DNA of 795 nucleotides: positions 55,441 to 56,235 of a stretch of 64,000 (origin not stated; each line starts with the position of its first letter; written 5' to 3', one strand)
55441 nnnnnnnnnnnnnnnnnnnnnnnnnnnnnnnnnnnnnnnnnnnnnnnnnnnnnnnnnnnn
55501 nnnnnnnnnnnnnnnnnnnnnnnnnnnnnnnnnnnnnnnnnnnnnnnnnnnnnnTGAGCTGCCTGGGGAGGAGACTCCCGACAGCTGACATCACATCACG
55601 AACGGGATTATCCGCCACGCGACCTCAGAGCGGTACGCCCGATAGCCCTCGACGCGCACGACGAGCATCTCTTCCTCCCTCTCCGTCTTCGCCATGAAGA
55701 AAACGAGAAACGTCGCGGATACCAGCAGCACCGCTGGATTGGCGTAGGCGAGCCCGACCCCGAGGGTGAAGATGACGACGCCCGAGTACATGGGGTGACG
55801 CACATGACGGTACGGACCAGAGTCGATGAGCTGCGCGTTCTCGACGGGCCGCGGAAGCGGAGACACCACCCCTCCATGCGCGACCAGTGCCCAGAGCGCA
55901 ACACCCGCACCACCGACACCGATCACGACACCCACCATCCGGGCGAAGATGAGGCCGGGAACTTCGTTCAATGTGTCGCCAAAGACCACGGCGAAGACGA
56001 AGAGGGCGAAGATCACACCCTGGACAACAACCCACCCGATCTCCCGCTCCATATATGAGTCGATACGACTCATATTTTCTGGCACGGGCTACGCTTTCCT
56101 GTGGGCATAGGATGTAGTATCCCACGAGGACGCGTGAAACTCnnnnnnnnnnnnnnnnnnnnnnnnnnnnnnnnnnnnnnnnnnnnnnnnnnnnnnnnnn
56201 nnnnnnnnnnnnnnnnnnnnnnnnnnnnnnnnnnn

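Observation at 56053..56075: HAIR palindrome before clpB doubles as the apparent N-terminus of the divergent methyltransferase ORF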

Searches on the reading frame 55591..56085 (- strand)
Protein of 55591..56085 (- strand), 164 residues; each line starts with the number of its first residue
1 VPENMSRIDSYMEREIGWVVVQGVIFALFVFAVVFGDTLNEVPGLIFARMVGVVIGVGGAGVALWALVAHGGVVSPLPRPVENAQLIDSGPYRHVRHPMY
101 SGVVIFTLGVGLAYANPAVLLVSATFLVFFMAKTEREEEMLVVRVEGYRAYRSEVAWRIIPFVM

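Call 9: search_protein_families(library=pfam, proteins=[window:55591-56085:-])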
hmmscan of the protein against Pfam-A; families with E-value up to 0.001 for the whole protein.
window:55591-56085:- (164 aa): 2 families
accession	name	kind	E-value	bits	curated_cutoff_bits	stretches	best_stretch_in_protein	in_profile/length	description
PF04191.18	PEMT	-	7.8e-12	46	25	1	50-141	4-98/105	Phospholipid methyltransferase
PF04140.19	ICMT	-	4.7e-10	40.2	24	1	80-142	29-94/95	Isoprenylcysteine carboxyl methyltransferase (ICMT) family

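Call 10: find_encoding_contigs(protein=window:55591-56085:-, flank=10000, max_places=6)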
Protein window:55591-56085:- (164 aa): no gene with exactly this product is on record in the collection.

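Call 15: find_homologous_proteins(query=window:55591-56085:-, max_evalue=0.00001)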
Query window:55591-56085:- (164 aa): 174 proteins with E <= 0.00001 among 334 candidates; the best 120 are listed.
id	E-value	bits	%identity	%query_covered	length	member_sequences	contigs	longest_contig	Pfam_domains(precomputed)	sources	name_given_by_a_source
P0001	2.7e-96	338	99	98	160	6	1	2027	PF04140.20,PF04191.19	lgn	-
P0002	4.3e-73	262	73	100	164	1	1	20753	PF04140.20,PF04191.19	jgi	-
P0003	2.5e-72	260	70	100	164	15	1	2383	PF04140.20,PF04191.19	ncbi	-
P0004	3.9e-71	256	69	100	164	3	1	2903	PF04140.20,PF06966.18,PF04191.19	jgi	jgi:protein-S-isoprenylcysteine O-methyltransferase Ste14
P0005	1.4e-70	254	69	99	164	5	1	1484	PF04140.20,PF04191.19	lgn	-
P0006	1.1e-69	251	69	100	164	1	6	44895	PF04140.20,PF04191.19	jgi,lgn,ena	-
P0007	1.1e-69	251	71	98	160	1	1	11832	PF04140.20,PF04191.19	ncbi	-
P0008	3.6e-69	250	68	99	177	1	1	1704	PF04140.20,PF04191.19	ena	-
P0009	8.9e-69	248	71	98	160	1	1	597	PF04140.20,PF04191.19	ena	-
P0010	2.1e-68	247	68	100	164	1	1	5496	PF04140.20,PF04191.19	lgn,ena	-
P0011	2.9e-67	243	66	99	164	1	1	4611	PF04140.20,PF04191.19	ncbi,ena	-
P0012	1.4e-66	241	72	93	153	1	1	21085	PF04140.20,PF04191.19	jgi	-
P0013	7.7e-66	239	73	93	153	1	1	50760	PF04140.20,PF06966.18,PF04191.19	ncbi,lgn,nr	ncbi:MAG: hypothetical protein BMS9Abin12_0705 [Acidimicrobiia bacterium]|nr:MAG: hypothetical prote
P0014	2.9e-65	237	63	100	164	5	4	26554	PF04140.20,PF04191.19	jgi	jgi:protein-S-isoprenylcysteine O-methyltransferase Ste14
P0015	4.5e-65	236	62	100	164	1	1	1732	PF04140.20,PF04191.19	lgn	-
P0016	4.6e-65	236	64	100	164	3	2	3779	PF04140.20,PF04191.19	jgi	jgi:protein-S-isoprenylcysteine O-methyltransferase Ste14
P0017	5.8e-65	236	70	93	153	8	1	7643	PF04140.20,PF04191.19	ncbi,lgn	-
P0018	9.8e-65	235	61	100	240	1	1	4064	PF04140.20,PF06966.18,PF04191.19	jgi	jgi:protein-S-isoprenylcysteine O-methyltransferase Ste14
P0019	1.7e-64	235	63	100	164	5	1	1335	PF04140.20,PF06966.18,PF04191.19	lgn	-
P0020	2.6e-64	234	60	100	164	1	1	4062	PF04140.20,PF04191.19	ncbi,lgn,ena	-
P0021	2.7e-64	234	69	93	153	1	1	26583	PF04140.20,PF04191.19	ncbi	-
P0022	2.8e-64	234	62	100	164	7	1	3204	PF04140.20,PF04191.19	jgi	jgi:protein-S-isoprenylcysteine O-methyltransferase Ste14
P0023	3.3e-64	234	69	93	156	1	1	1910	PF04140.20,PF04191.19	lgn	-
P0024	5.0e-64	233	62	100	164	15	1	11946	PF04140.20,PF04191.19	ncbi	-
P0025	5.3e-64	233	62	99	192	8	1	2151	PF04140.20,PF04191.19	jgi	jgi:protein-S-isoprenylcysteine O-methyltransferase Ste14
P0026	5.4e-64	233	62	100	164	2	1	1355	PF04140.20,PF04191.19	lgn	-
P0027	6.4e-64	233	61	99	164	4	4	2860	PF04140.20,PF04191.19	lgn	-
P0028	7.8e-64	232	69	93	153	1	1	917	PF04140.20,PF04191.19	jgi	jgi:protein-S-isoprenylcysteine O-methyltransferase Ste14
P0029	9.2e-64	232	68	93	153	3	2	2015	PF04140.20,PF06966.18,PF04191.19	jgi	jgi:protein-S-isoprenylcysteine O-methyltransferase Ste14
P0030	1.4e-63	231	63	100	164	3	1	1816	PF04140.20,PF06966.18,PF04191.19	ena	-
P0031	1.6e-63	231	63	100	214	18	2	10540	PF04140.20,PF04191.19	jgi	-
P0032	1.7e-63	231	62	100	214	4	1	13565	PF04140.20,PF04191.19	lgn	-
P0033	3.7e-63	230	60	100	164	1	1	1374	PF04140.20,PF04191.19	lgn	-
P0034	6.8e-63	229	62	100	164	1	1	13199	PF04140.20,PF04191.19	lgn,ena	-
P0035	1.4e-62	228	62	100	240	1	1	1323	PF04140.20,PF04191.19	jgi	-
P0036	1.5e-62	228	57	100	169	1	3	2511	PF04140.20,PF06966.18,PF04191.19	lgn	-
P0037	2.5e-62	227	62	100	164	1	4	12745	PF04140.20,PF04191.19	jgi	jgi:protein-S-isoprenylcysteine O-methyltransferase Ste14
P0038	3.8e-62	227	62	100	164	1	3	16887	PF04140.20,PF04191.19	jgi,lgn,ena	jgi:protein-S-isoprenylcysteine O-methyltransferase Ste14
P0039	6.4e-62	226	56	100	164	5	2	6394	PF04140.20,PF04191.19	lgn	-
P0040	7.0e-62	226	70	91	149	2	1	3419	PF04140.20,PF04191.19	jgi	-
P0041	1.3e-61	225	68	93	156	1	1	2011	PF04140.20,PF06966.18,PF01222.23,PF04191.19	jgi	-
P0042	1.5e-61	225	63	93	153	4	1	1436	PF04140.20,PF04191.19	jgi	jgi:protein-S-isoprenylcysteine O-methyltransferase Ste14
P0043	1.7e-61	225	64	93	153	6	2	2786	PF04140.20,PF04191.19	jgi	jgi:protein-S-isoprenylcysteine O-methyltransferase Ste14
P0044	3.4e-61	224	62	100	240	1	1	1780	PF04140.20,PF04191.19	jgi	jgi:protein-S-isoprenylcysteine O-methyltransferase Ste14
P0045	4.9e-61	223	62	100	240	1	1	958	PF04140.20,PF04191.19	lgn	-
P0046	5.8e-61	223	57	100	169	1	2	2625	PF04140.20,PF06966.18,PF04191.19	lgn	-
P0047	5.8e-61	223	58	100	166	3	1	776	PF04140.20,PF04191.19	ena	-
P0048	7.3e-61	223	60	100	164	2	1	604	PF04140.20,PF04191.19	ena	-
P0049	4.5e-60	220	59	96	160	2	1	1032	PF04140.20,PF04191.19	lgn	-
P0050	6.4e-60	220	70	85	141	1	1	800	PF04140.20,PF04191.19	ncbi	-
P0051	2.2e-59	218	60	91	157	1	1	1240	PF04140.20,PF06966.18,PF04191.19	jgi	jgi:protein-S-isoprenylcysteine O-methyltransferase Ste14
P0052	5.1e-59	217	64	90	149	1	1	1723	PF04140.20,PF04191.19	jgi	jgi:protein-S-isoprenylcysteine O-methyltransferase Ste14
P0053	8.9e-59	216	64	89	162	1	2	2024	PF04140.20,PF04191.19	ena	-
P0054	9.5e-58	213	61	98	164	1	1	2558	PF04140.20,PF04191.19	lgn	-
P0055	1.0e-57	212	61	90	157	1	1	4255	PF04140.20,PF06966.18,PF04191.19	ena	-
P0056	1.1e-57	212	56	99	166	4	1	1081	PF04140.20,PF04191.19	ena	-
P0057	1.6e-57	212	61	90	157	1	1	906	PF04140.20,PF04191.19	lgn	-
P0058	2.6e-57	211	62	93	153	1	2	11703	PF04140.20,PF04191.19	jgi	jgi:protein-S-isoprenylcysteine O-methyltransferase Ste14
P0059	2.8e-57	211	60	100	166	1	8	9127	PF04140.20,PF04191.19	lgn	-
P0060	2.9e-57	211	56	98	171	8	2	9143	PF04140.20,PF04191.19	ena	-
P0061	7.4e-57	210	60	97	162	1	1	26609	PF04140.20,PF04191.19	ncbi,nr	ncbi:MAG: isoprenylcysteine carboxylmethyltransferase family protein [Actinomycetia bacterium]|nr:is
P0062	1.0e-56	209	57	100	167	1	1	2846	PF04140.20,PF04191.19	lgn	-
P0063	1.6e-56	209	56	99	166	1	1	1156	PF04140.20,PF04191.19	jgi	-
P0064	1.8e-56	208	58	99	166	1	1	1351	PF04140.20,PF01222.23,PF04191.19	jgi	-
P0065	1.9e-56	208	58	100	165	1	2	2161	PF04140.20,PF04191.19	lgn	-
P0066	5.0e-56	207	57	100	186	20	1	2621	PF04140.20,PF04191.19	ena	-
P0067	8.5e-56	206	57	100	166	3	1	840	PF04140.20,PF04191.19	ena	-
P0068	8.6e-56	206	60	92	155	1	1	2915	PF04140.20,PF04191.19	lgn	-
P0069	1.9e-55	205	56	100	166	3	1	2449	PF04140.20,PF04191.19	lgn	-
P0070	2.7e-55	205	59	100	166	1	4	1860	PF04140.20,PF04191.19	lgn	-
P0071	2.8e-55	205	55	100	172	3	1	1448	PF04140.20,PF04191.19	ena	-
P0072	3.9e-55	204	56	99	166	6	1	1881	PF04140.20,PF04191.19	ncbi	-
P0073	4.0e-55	204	55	100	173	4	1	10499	PF04140.20,PF04191.19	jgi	jgi:protein-S-isoprenylcysteine O-methyltransferase Ste14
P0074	4.1e-55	204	55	100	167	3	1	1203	PF04140.20,PF04191.19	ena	-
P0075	4.8e-55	204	57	100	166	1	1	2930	PF04140.20,PF04191.19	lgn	-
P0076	5.3e-55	204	56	100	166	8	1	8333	PF04140.20,PF04191.19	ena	-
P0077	1.0e-54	203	55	99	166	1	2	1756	PF04140.20,PF01222.23,PF04191.19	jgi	jgi:protein-S-isoprenylcysteine O-methyltransferase Ste14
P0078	2.3e-54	202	58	100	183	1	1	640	PF04140.20,PF04191.19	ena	-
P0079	3.4e-54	201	56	100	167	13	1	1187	PF04140.20,PF04191.19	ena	-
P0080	6.0e-54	200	68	81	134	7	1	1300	PF04140.20,PF04191.19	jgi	jgi:protein-S-isoprenylcysteine O-methyltransferase Ste14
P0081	1.0e-53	199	57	91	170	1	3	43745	PF04140.20,PF04191.19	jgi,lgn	jgi:protein-S-isoprenylcysteine O-methyltransferase Ste14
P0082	1.1e-53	199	54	100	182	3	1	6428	PF04140.20,PF04191.19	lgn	-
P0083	2.0e-53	199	53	100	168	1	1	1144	PF04140.20,PF04191.19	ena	-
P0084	2.1e-53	198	55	100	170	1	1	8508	PF04140.20,PF04191.19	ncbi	ncbi:MAG: methyltransferase family protein [Acidimicrobiia bacterium]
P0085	2.2e-53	198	56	100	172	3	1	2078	PF04140.20,PF04191.19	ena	-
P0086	2.4e-53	198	57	97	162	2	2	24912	PF04140.20,PF01222.23,PF04191.19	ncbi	ncbi:MAG: isoprenylcysteine carboxylmethyltransferase family protein [Acidimicrobiia bacterium]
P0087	4.1e-53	197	53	100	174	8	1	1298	PF04140.20,PF04191.19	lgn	-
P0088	4.9e-53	197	56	98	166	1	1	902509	PF04140.20,PF04191.19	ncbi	ncbi:MAG: isoprenylcysteine carboxylmethyltransferase family protein [Acidimicrobiia bacterium]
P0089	7.2e-53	197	55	100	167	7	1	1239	PF04140.20,PF04191.19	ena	-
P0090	9.1e-53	196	54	96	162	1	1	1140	PF04140.20,PF04191.19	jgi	-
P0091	1.1e-52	196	55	99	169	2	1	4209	PF04140.20,PF04191.19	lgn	-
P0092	1.1e-52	196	55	100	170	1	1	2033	PF04140.20,PF04191.19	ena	-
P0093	1.2e-52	196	53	100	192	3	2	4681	PF04140.20,PF04191.19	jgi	jgi:protein-S-isoprenylcysteine O-methyltransferase Ste14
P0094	2.2e-52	195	55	99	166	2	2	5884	PF04140.20,PF04191.19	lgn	-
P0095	2.6e-52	195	53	100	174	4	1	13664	PF04140.20,PF04191.19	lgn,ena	-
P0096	3.4e-52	195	53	99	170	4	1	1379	PF04140.20,PF04191.19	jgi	jgi:protein-S-isoprenylcysteine O-methyltransferase Ste14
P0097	5.1e-52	194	58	93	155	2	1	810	PF04140.20,PF01222.23,PF04191.19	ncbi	-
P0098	7.5e-52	193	55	99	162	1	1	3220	PF04140.20,PF04191.19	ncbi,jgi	-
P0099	2.1e-51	192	59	93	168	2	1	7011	PF04140.20,PF04191.19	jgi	jgi:protein-S-isoprenylcysteine O-methyltransferase Ste14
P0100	2.1e-51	192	55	100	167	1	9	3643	PF04140.20,PF04191.19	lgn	-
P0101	3.2e-51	191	53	100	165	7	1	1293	PF04140.20,PF04191.19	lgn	-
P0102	4.2e-51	191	56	100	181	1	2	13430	PF04140.20,PF04191.19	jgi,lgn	jgi:protein-S-isoprenylcysteine O-methyltransferase Ste14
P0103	8.4e-51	190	53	100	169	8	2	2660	PF04140.20,PF04191.19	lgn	-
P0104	9.8e-51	190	53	98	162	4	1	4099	PF04140.20,PF01222.23,PF04191.19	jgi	-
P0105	2.2e-50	189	54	98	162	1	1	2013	PF04140.20,PF04191.19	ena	-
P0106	2.4e-50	188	54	100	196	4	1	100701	PF04140.20,PF06966.18,PF04191.19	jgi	jgi:protein-S-isoprenylcysteine O-methyltransferase Ste14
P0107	2.8e-50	188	58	87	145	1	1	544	PF04140.20,PF04191.19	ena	-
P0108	3.1e-50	188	74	71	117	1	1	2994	PF04140.20,PF04191.19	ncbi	ncbi:MAG: isoprenylcysteine carboxylmethyltransferase family protein, partial [Actinobacteria bacter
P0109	3.7e-50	188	53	100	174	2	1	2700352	PF04140.20,PF04191.19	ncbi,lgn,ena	-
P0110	4.7e-50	188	58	89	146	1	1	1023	PF04140.20,PF04191.19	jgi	-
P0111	5.3e-50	187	51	100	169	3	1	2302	PF04140.20,PF04191.19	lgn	-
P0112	6.1e-50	187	53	100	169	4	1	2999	PF04140.20,PF04191.19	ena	-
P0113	8.9e-50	187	55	93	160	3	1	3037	PF04140.20,PF04191.19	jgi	jgi:protein-S-isoprenylcysteine O-methyltransferase Ste14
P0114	1.2e-49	186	54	98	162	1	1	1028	PF04140.20,PF01222.23,PF04191.19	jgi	-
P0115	1.8e-49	186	55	95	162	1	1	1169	PF04140.20,PF04191.19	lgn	-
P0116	1.9e-49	186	51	100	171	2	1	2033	PF04140.20,PF04191.19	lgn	-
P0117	2.1e-49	185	57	95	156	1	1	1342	PF04140.20,PF04191.19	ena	-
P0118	3.0e-49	185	52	100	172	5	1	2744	PF04140.20,PF06966.18,PF04191.19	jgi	jgi:protein-S-isoprenylcysteine O-methyltransferase Ste14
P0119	4.0e-49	185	57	88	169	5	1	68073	PF04140.20,PF04191.19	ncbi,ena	-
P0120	4.6e-49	184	50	100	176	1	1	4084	PF04140.20,PF04191.19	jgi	jgi:protein-S-isoprenylcysteine O-methyltransferase Ste14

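Call 19: find_related_loci(query=A1, collection=metagenome_contigs, flank=10000)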
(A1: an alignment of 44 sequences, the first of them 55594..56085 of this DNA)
Query A1 (164 aa) in metagenome_contigs; peptide patterns used: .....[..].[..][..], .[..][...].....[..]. (x = any residue, [..] = any of these).
600 stretches matched a pattern (row limit reached: there are more); 451 encode a relative of the query (tblastn E <= 1e-3); the best 80 are kept; 80 distinct loci.
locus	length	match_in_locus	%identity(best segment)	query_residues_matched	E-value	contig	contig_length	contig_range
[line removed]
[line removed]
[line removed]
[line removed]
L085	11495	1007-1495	47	4-164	1e-48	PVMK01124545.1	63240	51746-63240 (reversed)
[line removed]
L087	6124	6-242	71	85-163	4e-34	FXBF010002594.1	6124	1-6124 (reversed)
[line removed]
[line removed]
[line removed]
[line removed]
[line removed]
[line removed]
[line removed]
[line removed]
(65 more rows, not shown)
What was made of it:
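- Tried and rejected: metagenome_contigs scan with the methyltransferase alignment (call 19).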

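Call 22: find_encoding_contigs(protein=P0013, flank=10000, max_places=2)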
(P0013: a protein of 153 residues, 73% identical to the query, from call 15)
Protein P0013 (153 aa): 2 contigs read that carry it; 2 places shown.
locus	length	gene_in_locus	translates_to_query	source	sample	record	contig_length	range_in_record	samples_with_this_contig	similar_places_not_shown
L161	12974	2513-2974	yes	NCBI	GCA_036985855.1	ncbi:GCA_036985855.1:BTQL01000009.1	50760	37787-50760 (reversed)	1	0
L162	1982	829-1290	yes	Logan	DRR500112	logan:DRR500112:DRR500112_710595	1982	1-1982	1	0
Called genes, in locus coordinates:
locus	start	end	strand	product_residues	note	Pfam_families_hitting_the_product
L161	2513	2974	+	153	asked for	PF06966:DUF1295 (weak), PF04140:ICMT, PF04191:PEMT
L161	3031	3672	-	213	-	PF01161:PBP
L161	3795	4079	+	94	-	PF04248:NTP_transf_9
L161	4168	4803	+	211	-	-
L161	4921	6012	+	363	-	PF00155:Aminotran_1_2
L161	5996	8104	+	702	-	PF00676:E1_dh, PF02779:Transket_pyr, PF02780:Transketolase_C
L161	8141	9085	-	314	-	-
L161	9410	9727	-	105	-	PF12802:MarR_2, PF09339:HTH_IclR (weak), PF13412:HTH_24 (weak)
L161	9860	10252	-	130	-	PF12728:HTH_17 (weak), PF13411:MerR_1, PF00376:MerR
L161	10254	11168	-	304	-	PF00226:DnaJ, PF01556:DnaJ_C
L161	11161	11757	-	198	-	PF01025:GrpE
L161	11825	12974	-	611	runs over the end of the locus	PF00012:HSP70, PF06723:MreB_Mbl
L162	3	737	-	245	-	?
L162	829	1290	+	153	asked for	PF06966:DUF1295 (weak), PF04140:ICMT, PF04191:PEMT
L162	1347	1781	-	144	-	PF01161:PBP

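Call 23: find_encoding_contigs(protein=P0021, flank=10000, max_places=2)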
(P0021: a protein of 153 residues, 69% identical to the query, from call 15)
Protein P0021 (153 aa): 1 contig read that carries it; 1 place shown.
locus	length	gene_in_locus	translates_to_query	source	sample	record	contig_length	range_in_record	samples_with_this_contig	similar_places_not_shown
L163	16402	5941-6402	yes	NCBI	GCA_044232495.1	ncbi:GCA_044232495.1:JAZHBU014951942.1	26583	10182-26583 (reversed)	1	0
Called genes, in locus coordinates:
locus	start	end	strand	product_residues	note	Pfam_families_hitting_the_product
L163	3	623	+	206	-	PF01790:LGT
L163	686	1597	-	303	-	PF01145:Band_7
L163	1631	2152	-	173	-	PF01957:NfeD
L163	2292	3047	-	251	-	-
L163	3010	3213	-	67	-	-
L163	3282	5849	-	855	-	PF02861:Clp_N, PF23569:NBD_SMAX1, PF00004:AAA, PF17871:AAA_lid_9, PF00004:AAA, PF07724:AAA_2, PF07728:AAA_5, PF10431:ClpB_D2-small, +9 more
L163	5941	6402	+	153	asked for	PF04140:ICMT, PF04191:PEMT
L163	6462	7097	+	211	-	-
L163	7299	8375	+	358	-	PF00155:Aminotran_1_2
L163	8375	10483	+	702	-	PF00676:E1_dh, PF02779:Transket_pyr, PF02780:Transketolase_C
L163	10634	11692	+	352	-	PF01547:SBP_bac_1, PF13531:SBP_bac_11, PF13416:SBP_bac_8, PF13343:SBP_bac_6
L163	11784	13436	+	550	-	PF00528:BPD_transp_1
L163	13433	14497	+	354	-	PF00005:ABC_tran, PF13304:AAA_21 (faint), PF08402:TOBE_2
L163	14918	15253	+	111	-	-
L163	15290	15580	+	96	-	-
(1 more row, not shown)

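Call 24: find_encoding_contigs(protein=P0109, flank=10000, max_places=2)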
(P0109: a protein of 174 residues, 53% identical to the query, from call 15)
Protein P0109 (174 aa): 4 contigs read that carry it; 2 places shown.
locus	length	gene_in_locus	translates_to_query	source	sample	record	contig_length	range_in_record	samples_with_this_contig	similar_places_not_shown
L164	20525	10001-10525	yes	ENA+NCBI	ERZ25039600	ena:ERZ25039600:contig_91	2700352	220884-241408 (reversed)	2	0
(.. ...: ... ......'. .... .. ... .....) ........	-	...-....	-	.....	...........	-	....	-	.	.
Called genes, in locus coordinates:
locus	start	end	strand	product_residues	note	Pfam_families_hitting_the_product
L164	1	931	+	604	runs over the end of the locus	PF00690:Cation_ATPase_N, PF00122:E1-E2_ATPase, PF13246:Cation_ATPase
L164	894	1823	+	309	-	PF00702:Hydrolase (weak), PF00689:Cation_ATPase_C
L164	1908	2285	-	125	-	PF00903:Glyoxalase (weak), PF22677:Ble-like_N (weak)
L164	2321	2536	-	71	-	-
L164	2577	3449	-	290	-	PF00581:Rhodanese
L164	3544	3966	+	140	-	PF02657:SufE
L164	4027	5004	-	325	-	PF01145:Band_7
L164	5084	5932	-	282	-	PF01957:NfeD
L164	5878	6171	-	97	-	PF03551:PadR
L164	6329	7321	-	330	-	-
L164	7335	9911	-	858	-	PF02861:Clp_N, PF13191:AAA_16 (weak), PF00004:AAA, PF17871:AAA_lid_9, PF00004:AAA, PF07724:AAA_2, PF07728:AAA_5, PF10431:ClpB_D2-small, +9 more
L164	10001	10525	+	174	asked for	PF04191:PEMT, PF04140:ICMT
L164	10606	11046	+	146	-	PF04314:LpqE-like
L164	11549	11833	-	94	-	PF04248:NTP_transf_9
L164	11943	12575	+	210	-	-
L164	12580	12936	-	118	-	-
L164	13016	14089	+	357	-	PF00155:Aminotran_1_2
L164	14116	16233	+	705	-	PF00676:E1_dh, PF02779:Transket_pyr, PF02780:Transketolase_C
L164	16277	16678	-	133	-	PF13411:MerR_1, PF00376:MerR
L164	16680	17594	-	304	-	PF00226:DnaJ, PF01556:DnaJ_C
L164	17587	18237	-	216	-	PF01025:GrpE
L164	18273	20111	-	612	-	PF00012:HSP70, PF06723:MreB_Mbl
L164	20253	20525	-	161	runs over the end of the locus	PF10604:Polyketide_cyc2, PF08327:AHSA1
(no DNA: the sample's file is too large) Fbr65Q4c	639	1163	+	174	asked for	PF04191:PEMT, PF04140:ICMT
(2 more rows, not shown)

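Call 25: find_encoding_contigs(protein=P0119, flank=10000, max_places=2)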
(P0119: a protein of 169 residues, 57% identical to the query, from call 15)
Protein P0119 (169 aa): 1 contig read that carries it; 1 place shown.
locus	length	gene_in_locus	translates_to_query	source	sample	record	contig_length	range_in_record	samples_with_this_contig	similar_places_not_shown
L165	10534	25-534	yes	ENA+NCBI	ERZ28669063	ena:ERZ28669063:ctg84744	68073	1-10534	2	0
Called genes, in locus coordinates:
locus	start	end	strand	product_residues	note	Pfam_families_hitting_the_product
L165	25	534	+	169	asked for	PF04140:ICMT (weak), PF04191:PEMT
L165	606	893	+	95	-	PF04248:NTP_transf_9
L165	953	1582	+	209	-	-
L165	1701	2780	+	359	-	PF00155:Aminotran_1_2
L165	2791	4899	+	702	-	PF00676:E1_dh, PF02779:Transket_pyr, PF02780:Transketolase_C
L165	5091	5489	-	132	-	PF13411:MerR_1, PF00376:MerR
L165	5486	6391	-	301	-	PF00226:DnaJ, PF01556:DnaJ_C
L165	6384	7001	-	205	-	PF01025:GrpE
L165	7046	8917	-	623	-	PF00012:HSP70, PF06723:MreB_Mbl, PF00012:HSP70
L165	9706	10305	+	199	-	PF12804:NTP_transf_3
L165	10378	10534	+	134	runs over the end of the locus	PF14229:DUF4332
